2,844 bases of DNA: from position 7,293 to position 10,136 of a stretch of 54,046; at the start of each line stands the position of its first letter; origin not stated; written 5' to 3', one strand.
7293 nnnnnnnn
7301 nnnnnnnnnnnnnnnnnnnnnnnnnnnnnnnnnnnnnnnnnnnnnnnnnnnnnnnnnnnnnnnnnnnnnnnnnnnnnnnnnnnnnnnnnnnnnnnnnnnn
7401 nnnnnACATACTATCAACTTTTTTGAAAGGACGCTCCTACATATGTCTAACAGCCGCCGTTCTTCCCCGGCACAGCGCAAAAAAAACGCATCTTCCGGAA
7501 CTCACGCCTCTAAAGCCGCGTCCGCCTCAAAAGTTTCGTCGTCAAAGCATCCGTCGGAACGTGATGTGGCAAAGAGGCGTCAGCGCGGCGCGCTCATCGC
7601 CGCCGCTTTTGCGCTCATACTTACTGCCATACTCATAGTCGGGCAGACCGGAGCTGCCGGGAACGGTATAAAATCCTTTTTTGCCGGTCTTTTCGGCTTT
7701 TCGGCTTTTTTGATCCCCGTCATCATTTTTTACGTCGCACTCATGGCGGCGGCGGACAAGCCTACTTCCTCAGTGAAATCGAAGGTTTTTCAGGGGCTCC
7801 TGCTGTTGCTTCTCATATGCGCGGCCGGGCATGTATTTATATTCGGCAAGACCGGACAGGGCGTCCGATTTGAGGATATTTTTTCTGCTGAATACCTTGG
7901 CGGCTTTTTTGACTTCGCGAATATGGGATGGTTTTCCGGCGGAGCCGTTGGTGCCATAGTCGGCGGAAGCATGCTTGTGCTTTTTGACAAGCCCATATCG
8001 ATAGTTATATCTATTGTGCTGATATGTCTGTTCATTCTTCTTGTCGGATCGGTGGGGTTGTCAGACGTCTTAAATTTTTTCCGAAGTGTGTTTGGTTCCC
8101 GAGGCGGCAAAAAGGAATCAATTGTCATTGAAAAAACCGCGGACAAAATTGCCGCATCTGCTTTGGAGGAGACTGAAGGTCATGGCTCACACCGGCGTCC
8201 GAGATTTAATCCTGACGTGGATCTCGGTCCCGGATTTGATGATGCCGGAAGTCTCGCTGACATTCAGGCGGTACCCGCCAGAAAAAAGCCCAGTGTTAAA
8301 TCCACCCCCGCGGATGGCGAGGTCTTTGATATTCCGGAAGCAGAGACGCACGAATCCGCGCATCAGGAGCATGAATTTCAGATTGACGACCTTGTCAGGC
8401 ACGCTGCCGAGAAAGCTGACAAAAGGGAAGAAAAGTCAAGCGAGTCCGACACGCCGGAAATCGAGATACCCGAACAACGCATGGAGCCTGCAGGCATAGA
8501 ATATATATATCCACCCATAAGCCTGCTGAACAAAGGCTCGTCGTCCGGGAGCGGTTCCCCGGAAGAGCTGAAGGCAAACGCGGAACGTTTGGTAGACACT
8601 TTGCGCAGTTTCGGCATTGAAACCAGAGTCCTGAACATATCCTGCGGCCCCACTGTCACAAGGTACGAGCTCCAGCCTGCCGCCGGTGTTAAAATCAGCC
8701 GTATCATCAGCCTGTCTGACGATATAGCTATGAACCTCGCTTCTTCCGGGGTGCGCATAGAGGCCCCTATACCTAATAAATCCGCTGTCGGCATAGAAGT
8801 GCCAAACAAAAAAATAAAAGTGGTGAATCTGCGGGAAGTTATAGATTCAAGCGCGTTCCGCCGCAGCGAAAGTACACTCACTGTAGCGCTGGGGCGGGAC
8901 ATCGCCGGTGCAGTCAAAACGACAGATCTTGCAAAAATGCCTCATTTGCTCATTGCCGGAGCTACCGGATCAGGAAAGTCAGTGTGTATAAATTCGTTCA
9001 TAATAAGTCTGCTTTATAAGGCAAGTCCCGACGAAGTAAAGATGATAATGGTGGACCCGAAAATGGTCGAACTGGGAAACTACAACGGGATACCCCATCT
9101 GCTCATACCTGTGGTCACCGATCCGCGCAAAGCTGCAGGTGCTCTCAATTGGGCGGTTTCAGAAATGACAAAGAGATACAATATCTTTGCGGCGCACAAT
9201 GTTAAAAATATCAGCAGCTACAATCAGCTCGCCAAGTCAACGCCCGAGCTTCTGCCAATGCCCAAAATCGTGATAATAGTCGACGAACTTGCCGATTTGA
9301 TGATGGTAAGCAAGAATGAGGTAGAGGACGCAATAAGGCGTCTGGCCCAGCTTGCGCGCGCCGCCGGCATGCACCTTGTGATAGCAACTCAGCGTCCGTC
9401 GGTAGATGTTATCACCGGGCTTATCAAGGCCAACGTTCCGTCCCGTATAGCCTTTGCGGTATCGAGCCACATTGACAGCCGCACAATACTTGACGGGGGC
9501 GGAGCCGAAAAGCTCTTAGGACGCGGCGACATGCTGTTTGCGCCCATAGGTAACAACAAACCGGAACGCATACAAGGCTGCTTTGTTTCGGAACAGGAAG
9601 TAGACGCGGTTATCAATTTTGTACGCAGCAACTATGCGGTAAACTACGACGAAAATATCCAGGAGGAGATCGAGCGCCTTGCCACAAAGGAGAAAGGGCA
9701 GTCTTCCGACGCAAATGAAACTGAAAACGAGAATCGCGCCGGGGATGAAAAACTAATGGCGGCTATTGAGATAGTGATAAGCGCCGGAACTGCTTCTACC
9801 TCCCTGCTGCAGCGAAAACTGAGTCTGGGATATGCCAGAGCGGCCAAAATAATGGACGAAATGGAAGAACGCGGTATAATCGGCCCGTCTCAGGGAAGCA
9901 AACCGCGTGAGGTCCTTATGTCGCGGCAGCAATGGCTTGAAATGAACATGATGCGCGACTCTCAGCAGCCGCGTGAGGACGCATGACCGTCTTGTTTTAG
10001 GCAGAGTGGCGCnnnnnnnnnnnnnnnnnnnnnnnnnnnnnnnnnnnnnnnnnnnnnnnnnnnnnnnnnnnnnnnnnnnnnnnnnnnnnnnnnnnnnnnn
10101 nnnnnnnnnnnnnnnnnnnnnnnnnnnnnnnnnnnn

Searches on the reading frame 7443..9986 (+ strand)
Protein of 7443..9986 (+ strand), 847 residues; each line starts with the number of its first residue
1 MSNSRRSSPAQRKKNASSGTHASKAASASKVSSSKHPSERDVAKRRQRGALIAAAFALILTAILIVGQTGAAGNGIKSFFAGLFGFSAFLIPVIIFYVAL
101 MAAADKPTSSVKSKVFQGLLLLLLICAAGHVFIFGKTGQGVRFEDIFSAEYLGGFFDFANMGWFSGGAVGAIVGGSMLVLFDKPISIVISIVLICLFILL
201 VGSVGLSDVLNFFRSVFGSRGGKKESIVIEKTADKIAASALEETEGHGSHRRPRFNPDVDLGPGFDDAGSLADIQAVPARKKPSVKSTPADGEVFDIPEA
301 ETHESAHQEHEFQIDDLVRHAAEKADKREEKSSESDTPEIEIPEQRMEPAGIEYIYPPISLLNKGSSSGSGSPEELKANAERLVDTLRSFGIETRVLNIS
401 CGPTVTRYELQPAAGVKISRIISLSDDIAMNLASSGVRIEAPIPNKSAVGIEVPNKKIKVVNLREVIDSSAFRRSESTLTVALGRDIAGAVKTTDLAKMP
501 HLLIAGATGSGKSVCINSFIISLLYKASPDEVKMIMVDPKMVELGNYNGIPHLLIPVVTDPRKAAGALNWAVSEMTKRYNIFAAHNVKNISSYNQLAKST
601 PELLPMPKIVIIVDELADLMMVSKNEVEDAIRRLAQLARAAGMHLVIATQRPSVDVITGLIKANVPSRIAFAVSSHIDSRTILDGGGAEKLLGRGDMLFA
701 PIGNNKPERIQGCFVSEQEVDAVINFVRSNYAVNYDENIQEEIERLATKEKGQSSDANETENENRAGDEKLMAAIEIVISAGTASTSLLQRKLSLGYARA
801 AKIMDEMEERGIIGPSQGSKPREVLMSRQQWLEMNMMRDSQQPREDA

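Call 59: search_protein_families(library=pfam, proteins=[window:7443-9986:+])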
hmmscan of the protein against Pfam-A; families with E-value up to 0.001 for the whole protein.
window:7443-9986:+ (847 aa): 4 families
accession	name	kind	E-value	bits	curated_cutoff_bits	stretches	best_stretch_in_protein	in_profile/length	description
PF01580.24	FtsK_SpoIIIE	-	2.8e-68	230.1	24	1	463-654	2-221/221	FtsK/SpoIIIE family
PF17854.6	FtsK_alpha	-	5e-31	107.3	22.9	1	357-455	2-101/101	FtsK alpha domain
PF09397.16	FtsK_gamma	-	4.6e-27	94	30.6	1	767-826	3-62/63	Ftsk gamma domain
PF20703.3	nSTAND1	-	0.00019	21.6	27.1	1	484-649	18-159/379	Novel STAND NTPase 1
